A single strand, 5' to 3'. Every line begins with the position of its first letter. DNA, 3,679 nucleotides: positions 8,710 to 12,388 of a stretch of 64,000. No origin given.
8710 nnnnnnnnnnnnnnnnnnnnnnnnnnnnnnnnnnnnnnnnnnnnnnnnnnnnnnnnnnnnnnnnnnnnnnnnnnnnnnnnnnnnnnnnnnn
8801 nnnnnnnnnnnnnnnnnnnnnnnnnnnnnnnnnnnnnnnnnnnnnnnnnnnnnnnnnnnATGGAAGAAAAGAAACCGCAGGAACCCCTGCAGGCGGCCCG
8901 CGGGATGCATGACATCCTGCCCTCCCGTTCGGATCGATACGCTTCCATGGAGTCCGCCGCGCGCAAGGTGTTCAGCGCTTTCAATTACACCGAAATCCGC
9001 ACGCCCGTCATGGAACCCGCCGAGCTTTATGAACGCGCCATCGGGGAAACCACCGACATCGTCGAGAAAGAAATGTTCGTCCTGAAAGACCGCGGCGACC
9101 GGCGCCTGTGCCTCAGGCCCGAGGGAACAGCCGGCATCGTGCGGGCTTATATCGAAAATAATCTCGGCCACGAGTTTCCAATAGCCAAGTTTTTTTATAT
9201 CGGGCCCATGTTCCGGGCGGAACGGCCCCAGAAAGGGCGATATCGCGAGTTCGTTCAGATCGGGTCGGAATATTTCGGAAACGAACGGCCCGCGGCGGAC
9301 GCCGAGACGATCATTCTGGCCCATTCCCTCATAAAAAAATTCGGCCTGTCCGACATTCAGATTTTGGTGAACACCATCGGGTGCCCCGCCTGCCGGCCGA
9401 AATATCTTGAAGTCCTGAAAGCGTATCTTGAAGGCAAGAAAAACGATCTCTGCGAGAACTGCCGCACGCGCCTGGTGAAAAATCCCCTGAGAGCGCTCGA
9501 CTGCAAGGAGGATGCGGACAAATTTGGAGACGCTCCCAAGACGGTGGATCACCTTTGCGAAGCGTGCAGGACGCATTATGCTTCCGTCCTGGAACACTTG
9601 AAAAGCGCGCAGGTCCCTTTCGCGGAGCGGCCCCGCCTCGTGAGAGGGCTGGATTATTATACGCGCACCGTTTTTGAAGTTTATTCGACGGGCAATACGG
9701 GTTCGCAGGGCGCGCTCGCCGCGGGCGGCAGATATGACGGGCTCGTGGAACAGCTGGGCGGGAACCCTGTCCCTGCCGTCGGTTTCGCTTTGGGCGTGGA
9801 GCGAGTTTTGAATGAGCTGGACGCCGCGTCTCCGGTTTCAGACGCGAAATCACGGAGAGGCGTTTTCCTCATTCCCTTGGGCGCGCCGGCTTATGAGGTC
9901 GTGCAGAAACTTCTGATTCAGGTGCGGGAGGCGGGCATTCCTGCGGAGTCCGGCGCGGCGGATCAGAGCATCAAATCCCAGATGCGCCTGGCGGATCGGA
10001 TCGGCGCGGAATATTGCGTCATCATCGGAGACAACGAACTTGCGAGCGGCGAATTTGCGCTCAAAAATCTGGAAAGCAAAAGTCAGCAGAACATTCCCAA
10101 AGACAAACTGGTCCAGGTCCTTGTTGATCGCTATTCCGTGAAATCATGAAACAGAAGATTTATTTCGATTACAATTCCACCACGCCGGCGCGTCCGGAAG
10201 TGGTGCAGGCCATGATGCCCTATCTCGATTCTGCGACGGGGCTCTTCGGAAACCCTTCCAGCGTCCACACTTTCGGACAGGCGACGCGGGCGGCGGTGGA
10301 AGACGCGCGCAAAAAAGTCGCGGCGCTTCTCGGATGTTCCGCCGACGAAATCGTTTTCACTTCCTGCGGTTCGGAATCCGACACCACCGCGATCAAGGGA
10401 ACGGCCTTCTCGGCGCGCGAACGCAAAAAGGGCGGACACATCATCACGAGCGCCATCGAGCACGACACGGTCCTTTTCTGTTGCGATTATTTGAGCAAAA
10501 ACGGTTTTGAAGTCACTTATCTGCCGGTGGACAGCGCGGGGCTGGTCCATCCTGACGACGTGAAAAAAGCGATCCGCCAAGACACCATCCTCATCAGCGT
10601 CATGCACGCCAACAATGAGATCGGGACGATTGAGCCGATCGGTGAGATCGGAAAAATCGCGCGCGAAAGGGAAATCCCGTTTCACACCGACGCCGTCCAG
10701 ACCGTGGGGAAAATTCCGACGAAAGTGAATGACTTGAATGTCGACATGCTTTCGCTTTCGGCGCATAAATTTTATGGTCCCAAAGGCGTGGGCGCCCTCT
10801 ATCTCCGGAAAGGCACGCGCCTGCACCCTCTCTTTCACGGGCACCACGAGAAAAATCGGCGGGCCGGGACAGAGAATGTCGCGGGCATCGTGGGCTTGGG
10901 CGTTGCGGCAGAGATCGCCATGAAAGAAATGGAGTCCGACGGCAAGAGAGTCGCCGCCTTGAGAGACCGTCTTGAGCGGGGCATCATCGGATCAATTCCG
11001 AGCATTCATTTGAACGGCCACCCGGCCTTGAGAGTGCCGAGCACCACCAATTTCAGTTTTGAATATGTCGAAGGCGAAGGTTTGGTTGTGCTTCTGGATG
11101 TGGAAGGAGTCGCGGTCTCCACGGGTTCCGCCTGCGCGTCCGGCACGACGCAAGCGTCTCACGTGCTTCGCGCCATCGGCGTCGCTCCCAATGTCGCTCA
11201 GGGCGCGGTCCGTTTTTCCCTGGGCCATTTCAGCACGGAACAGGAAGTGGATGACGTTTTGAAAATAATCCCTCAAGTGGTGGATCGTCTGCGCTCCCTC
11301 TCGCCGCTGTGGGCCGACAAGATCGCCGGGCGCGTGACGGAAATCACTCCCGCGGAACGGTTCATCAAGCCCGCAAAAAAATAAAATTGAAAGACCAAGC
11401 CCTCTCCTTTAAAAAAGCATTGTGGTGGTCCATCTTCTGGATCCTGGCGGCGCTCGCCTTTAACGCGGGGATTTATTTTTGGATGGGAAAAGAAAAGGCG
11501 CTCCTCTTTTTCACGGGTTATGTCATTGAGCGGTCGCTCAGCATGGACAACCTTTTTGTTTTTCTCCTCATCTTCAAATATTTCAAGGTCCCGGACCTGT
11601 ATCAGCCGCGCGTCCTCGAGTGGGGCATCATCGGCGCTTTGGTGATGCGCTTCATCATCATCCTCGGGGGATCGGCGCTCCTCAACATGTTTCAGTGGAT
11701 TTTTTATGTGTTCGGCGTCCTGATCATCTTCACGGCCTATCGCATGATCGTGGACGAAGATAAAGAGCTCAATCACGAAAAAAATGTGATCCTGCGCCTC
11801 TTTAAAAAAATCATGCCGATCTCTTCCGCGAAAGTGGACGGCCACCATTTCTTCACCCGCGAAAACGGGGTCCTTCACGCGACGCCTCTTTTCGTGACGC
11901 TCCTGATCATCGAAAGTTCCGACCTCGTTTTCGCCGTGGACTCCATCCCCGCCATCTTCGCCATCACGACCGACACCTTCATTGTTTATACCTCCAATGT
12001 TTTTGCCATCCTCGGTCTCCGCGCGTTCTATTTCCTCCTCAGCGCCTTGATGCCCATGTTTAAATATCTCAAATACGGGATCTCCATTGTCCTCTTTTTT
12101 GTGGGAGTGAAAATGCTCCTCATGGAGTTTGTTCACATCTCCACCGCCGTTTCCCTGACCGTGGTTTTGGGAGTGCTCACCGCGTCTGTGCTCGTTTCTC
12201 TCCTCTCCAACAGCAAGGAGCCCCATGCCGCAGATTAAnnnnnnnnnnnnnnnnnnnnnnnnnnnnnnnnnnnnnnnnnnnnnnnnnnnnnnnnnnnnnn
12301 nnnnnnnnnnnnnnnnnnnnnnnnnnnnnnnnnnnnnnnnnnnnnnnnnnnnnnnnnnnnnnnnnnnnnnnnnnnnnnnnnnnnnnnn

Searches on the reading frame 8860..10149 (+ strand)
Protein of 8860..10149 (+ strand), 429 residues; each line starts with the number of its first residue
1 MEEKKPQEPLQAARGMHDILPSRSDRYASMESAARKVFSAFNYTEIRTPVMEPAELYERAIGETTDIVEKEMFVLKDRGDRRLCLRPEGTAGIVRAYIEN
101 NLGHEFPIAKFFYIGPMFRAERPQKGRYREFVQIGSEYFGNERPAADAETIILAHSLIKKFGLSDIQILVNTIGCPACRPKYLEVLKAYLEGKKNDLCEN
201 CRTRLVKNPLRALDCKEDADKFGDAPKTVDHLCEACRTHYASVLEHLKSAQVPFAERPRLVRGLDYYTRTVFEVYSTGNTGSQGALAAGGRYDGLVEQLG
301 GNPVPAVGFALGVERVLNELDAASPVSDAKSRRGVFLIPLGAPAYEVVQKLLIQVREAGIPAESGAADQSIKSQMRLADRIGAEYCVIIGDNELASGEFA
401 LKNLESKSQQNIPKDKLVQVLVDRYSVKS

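Call 32: search_protein_families(library=pfam, proteins=[window:8860-10149:+], max_evalue=0.00001)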
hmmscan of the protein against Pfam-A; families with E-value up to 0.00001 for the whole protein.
window:8860-10149:+ (429 aa): 3 families
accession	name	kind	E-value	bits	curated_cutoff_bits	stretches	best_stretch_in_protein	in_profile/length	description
PF13393.11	tRNA-synt_His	-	7e-48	163.9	25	1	15-316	1-308/308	Histidyl-tRNA synthetase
PF00587.30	tRNA-synt_2b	-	6.1e-15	56.2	29.3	1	73-317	1-172/179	tRNA synthetase class II core domain (G, H, P, S and T)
PF03129.25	HGTP_anticodon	-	2e-14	53.9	21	1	335-423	2-93/94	Anticodon binding domain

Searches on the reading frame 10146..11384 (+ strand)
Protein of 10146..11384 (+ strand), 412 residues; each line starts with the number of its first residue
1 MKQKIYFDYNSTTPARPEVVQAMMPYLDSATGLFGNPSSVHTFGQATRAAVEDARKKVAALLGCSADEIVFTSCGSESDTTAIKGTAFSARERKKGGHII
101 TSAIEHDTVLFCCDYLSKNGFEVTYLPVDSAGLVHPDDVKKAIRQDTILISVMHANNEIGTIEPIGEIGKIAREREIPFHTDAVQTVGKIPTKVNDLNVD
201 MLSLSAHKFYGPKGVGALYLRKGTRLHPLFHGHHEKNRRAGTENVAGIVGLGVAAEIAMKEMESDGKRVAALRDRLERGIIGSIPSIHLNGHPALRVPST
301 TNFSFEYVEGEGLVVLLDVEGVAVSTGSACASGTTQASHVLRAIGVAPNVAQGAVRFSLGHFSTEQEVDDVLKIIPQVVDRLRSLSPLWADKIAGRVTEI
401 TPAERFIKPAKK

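Call 32: search_protein_families(library=pfam, proteins=[window:10146-11384:+], max_evalue=0.00001)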
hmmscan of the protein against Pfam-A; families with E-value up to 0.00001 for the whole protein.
window:10146-11384:+ (412 aa): 1 family
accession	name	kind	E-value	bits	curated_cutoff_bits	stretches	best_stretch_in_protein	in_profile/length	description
PF00266.25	Aminotran_5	-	2.9e-82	277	21.5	1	5-370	1-370/371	Aminotransferase class-V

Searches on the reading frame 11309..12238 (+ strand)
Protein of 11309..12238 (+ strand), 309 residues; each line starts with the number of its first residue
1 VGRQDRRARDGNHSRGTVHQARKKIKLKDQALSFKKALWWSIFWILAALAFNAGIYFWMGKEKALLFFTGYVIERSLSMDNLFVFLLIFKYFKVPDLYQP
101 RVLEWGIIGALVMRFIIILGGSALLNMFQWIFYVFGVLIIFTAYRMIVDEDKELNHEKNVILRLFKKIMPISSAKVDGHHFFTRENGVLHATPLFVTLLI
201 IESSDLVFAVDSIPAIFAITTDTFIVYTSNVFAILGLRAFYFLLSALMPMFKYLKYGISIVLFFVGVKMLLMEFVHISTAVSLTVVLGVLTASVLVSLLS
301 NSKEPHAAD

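Call 32: search_protein_families(library=pfam, proteins=[window:11309-12238:+], max_evalue=0.00001)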
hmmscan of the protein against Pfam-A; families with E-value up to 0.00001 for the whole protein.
window:11309-12238:+ (309 aa): 1 family
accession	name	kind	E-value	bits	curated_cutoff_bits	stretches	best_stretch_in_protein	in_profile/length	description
PF03741.22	TerC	-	8.1e-52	176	27.8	1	68-271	1-176/178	Integral membrane protein TerC family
